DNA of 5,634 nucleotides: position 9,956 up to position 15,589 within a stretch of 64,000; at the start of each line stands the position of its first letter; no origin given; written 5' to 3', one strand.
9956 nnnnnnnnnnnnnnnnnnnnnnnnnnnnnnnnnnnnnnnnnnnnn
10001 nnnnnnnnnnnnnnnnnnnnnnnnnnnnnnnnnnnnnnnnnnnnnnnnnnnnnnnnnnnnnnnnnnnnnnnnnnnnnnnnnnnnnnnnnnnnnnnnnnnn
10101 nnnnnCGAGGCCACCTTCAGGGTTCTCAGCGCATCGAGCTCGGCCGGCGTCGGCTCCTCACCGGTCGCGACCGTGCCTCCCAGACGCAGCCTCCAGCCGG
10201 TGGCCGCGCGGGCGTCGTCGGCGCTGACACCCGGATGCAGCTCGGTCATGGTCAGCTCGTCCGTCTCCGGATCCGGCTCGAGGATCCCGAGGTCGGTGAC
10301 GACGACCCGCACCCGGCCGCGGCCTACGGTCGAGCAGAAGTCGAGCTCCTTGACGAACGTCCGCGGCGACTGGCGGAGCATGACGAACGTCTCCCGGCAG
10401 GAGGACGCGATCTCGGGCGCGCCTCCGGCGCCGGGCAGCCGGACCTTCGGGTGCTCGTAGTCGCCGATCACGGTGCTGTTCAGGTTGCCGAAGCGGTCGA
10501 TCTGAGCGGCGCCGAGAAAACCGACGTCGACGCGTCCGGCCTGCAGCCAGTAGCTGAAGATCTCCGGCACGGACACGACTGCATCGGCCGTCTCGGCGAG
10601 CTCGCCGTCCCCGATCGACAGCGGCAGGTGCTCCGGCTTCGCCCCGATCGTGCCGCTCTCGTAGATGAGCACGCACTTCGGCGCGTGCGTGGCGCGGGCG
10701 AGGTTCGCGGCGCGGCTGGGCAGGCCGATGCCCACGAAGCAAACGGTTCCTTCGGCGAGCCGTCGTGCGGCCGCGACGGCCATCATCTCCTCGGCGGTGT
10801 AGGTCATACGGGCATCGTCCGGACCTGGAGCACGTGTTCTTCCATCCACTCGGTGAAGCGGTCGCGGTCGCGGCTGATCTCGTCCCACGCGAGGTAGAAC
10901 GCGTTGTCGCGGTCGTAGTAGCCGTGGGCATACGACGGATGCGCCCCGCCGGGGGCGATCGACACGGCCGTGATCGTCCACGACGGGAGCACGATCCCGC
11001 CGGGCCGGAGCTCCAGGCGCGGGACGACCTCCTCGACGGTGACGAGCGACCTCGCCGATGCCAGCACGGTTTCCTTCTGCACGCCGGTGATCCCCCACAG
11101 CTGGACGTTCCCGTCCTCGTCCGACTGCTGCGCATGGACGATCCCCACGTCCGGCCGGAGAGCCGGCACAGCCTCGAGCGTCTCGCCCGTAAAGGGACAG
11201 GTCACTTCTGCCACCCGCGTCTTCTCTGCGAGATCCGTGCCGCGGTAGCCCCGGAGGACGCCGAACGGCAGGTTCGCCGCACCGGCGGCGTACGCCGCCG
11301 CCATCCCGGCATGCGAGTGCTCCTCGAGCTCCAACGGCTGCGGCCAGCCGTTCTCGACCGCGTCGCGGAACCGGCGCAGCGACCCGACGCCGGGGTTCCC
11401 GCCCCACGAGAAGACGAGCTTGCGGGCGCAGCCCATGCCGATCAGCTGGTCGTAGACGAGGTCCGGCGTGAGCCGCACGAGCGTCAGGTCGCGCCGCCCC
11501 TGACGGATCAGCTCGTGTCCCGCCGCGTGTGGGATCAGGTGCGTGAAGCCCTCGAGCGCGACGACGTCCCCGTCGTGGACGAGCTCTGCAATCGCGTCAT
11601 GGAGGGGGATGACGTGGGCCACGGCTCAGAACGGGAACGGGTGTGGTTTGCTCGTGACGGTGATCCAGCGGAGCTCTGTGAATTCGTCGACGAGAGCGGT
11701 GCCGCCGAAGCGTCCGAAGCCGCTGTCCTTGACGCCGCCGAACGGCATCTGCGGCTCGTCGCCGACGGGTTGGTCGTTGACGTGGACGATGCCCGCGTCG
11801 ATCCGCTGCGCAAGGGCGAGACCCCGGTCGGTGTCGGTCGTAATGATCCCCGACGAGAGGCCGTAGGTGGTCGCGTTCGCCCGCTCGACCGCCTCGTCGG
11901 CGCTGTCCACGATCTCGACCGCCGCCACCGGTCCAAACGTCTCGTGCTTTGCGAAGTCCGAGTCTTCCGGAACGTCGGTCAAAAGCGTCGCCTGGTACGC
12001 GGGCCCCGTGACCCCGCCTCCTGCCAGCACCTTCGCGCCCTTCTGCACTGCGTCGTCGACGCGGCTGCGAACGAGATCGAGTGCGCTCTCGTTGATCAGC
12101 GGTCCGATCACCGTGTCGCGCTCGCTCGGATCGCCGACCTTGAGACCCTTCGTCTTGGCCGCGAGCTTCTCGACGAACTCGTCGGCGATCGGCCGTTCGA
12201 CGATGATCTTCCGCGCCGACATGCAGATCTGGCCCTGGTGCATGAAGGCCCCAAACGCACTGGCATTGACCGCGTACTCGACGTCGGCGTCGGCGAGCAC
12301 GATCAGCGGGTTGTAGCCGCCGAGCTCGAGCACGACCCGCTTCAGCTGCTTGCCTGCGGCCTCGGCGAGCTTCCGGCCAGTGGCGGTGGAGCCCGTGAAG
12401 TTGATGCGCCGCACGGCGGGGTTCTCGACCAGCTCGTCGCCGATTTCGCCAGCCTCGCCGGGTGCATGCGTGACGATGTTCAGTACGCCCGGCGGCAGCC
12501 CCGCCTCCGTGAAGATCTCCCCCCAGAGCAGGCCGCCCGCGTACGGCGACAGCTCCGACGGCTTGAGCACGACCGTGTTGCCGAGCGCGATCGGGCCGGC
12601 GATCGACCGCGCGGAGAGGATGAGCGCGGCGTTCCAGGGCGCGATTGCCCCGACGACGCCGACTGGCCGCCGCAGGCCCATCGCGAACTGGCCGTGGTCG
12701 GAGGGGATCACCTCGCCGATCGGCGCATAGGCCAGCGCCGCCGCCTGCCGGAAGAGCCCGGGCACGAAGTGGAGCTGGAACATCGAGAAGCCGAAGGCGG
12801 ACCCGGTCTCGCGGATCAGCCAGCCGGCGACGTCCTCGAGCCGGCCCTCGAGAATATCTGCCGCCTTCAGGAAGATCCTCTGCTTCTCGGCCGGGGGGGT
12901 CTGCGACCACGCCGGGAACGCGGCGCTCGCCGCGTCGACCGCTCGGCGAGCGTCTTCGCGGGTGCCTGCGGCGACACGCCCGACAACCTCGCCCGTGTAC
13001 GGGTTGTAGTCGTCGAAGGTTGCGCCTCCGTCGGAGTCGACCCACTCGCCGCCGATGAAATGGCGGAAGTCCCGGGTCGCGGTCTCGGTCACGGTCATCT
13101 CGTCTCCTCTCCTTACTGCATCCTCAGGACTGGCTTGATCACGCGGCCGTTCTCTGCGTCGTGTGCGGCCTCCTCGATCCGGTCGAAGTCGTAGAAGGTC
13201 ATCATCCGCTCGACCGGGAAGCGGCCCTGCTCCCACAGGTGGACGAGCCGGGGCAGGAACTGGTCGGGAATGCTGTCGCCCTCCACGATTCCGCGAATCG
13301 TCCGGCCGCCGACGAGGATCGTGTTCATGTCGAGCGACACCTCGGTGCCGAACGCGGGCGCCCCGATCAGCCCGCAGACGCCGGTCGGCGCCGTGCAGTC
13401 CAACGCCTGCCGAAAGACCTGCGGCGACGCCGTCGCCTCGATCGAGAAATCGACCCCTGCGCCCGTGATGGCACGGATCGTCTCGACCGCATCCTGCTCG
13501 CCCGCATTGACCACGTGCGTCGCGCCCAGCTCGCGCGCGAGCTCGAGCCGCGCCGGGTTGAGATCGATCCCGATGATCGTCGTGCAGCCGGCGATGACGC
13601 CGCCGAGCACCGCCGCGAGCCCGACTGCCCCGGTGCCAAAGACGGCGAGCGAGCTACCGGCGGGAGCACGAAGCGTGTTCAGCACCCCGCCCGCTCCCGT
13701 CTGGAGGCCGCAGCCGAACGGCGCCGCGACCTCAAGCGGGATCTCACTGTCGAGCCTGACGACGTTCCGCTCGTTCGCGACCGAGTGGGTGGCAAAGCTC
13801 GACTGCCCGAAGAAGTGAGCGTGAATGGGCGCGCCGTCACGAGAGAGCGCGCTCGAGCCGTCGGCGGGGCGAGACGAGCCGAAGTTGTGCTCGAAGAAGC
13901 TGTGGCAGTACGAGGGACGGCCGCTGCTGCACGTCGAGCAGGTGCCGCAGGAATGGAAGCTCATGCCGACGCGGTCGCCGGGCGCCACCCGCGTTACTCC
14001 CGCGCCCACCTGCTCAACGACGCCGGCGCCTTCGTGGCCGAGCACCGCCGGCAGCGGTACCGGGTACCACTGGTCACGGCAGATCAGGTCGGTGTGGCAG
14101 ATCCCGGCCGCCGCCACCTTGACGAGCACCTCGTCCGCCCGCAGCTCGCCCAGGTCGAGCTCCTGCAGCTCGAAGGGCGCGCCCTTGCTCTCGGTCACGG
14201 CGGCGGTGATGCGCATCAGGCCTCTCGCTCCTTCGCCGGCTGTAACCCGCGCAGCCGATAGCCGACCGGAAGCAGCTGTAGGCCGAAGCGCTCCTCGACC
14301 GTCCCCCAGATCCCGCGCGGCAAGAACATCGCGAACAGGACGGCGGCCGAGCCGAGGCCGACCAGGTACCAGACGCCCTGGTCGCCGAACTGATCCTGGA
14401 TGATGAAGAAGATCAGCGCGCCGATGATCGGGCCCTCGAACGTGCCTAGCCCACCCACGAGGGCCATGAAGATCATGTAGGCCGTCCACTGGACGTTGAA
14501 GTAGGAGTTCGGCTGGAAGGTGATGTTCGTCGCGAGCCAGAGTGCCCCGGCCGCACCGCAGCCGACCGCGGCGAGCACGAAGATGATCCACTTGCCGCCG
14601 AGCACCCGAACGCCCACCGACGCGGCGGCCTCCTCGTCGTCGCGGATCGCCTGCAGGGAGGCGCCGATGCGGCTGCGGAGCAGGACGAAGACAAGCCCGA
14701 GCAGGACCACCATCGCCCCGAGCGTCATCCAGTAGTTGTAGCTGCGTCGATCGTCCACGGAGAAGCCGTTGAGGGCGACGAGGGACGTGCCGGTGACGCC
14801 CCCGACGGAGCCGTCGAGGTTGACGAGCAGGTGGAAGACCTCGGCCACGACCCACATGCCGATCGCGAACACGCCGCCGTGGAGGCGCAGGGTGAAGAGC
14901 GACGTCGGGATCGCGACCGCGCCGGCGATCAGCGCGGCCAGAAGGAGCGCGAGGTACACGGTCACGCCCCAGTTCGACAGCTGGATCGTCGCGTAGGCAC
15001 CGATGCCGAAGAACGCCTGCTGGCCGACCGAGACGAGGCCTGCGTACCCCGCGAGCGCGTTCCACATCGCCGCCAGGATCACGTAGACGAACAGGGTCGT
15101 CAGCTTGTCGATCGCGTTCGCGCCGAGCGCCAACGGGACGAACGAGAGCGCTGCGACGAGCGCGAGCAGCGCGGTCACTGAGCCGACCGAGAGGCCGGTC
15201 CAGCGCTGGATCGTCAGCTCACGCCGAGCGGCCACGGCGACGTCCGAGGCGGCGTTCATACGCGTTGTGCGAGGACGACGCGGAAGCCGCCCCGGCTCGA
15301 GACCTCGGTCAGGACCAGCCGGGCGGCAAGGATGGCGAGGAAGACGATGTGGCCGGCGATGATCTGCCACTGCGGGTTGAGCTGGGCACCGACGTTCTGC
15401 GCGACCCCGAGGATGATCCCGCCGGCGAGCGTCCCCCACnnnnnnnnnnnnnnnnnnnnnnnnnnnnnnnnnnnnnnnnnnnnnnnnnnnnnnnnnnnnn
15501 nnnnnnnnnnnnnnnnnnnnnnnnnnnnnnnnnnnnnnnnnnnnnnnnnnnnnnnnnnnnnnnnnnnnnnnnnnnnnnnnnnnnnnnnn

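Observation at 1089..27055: ~26 kb genomic island in tRNA-Pro(GGG), bounded by an exact 29-nt direct repeat, with a dead integrase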

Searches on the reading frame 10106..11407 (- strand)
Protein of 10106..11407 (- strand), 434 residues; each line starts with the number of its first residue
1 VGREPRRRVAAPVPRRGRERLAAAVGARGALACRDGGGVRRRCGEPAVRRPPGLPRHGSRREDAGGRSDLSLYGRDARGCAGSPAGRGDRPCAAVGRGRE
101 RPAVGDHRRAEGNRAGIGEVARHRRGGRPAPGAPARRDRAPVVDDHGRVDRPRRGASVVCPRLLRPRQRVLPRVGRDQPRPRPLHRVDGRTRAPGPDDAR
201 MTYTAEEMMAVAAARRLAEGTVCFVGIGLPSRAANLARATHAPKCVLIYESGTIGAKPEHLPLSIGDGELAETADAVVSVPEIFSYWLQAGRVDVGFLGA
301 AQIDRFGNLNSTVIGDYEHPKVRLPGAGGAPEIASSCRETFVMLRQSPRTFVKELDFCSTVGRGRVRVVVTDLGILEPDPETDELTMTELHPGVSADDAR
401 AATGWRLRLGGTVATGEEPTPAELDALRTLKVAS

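Call 11: search_protein_families(library=pfam, proteins=[window:10106-11407:-])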
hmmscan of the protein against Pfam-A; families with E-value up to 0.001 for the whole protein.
window:10106-11407:- (434 aa): 1 family
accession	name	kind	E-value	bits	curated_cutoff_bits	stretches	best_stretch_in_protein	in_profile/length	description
PF01144.29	CoA_trans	-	8.5e-42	143.4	23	1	207-398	2-213/217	Coenzyme A transferase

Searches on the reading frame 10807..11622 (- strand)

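Call 11: search_protein_families(library=pfam, proteins=[window:10807-11622:-])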
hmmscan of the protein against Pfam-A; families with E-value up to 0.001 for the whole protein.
window:10807-11622:- (272 aa): 1 family
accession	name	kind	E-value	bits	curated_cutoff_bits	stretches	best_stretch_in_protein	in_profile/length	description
PF01144.29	CoA_trans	-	1.5e-19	70.7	23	1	8-221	5-215/217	Coenzyme A transferase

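Call 81: search_protein_families(library=ncbifam, proteins=[window:10807-11622:-], max_evalue=1e-10)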
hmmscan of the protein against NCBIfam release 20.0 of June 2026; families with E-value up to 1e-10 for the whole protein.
window:10807-11622:- (272 aa): 0 families

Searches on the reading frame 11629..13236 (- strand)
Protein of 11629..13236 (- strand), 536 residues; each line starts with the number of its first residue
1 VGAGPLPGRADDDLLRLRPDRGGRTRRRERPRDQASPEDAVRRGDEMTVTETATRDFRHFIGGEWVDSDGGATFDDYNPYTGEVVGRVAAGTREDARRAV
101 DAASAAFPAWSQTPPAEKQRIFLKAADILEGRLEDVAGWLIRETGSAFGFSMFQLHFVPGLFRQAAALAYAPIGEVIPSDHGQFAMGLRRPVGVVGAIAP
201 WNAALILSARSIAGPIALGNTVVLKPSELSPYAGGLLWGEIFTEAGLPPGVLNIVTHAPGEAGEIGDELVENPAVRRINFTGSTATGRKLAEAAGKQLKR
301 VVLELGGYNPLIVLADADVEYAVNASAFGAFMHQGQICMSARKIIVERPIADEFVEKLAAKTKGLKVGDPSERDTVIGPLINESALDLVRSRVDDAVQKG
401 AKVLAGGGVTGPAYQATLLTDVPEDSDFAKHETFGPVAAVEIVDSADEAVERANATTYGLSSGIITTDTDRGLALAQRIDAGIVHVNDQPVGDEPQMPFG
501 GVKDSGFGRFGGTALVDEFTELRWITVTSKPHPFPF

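Call 11: search_protein_families(library=pfam, proteins=[window:11629-13236:-])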
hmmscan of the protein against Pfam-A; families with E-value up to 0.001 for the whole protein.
window:11629-13236:- (536 aa): 1 family
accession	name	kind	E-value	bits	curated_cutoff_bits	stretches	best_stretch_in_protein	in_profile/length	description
PF00171.27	Aldedh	-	4.6e-156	520.4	23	1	65-525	1-461/461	Aldehyde dehydrogenase family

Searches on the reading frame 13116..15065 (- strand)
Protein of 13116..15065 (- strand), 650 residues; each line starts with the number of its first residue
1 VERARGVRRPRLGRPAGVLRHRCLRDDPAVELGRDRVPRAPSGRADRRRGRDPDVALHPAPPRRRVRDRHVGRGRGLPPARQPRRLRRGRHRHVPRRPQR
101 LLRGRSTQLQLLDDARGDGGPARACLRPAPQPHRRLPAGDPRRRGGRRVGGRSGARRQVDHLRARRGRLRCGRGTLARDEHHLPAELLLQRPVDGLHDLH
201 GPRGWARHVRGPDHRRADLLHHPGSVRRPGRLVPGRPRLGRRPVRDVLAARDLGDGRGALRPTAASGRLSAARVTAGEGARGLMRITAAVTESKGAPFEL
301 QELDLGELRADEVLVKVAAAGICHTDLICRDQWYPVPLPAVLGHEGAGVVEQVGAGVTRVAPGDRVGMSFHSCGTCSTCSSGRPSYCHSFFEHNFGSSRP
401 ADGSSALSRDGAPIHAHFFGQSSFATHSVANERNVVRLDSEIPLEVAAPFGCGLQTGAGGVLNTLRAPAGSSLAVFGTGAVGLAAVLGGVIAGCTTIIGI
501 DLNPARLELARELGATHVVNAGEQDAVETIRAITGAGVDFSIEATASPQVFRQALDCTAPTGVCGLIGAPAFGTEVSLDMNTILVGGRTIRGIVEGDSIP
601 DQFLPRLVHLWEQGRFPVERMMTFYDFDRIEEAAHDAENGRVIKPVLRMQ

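Call 11: search_protein_families(library=pfam, proteins=[window:13116-15065:-])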
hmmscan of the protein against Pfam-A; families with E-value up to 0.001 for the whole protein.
window:13116-15065:- (650 aa): 4 families
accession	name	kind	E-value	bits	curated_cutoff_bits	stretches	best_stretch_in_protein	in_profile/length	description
PF00107.32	ADH_zinc_N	-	1.3e-28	100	31.8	1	480-600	1-117/129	Zinc-binding dehydrogenase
PF08240.17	ADH_N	-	2.4e-25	89.2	23.5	1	310-437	2-101/104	Alcohol dehydrogenase GroES-like domain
PF16912.11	Glu_dehyd_C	-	9.3e-09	35.5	34.9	1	472-583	33-144/211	Glucose dehydrogenase C-terminus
PF13602.12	ADH_zinc_N_2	-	2.3e-06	29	27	1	513-642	1-128/134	Zinc-binding dehydrogenase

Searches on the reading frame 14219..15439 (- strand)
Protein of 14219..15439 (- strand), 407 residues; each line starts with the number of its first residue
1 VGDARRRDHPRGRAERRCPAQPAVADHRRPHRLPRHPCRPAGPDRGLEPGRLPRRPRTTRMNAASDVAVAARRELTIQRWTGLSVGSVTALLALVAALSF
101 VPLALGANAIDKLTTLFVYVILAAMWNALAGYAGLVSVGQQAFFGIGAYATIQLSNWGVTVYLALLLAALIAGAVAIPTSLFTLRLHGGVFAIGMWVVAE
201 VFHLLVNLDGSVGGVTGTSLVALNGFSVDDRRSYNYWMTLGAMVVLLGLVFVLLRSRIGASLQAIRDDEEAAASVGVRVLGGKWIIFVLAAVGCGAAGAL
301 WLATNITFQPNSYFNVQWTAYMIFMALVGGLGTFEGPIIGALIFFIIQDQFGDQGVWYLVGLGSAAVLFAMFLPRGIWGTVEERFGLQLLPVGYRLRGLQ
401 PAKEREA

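Call 11: search_protein_families(library=pfam, proteins=[window:14219-15439:-])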
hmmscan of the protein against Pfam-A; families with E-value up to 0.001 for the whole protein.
window:14219-15439:- (407 aa): 1 family
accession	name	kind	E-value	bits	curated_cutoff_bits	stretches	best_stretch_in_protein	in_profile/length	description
PF02653.21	BPD_transp_2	-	1.1e-27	97.2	26.8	1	112-357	5-252/269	Branched-chain amino acid transport system / permease component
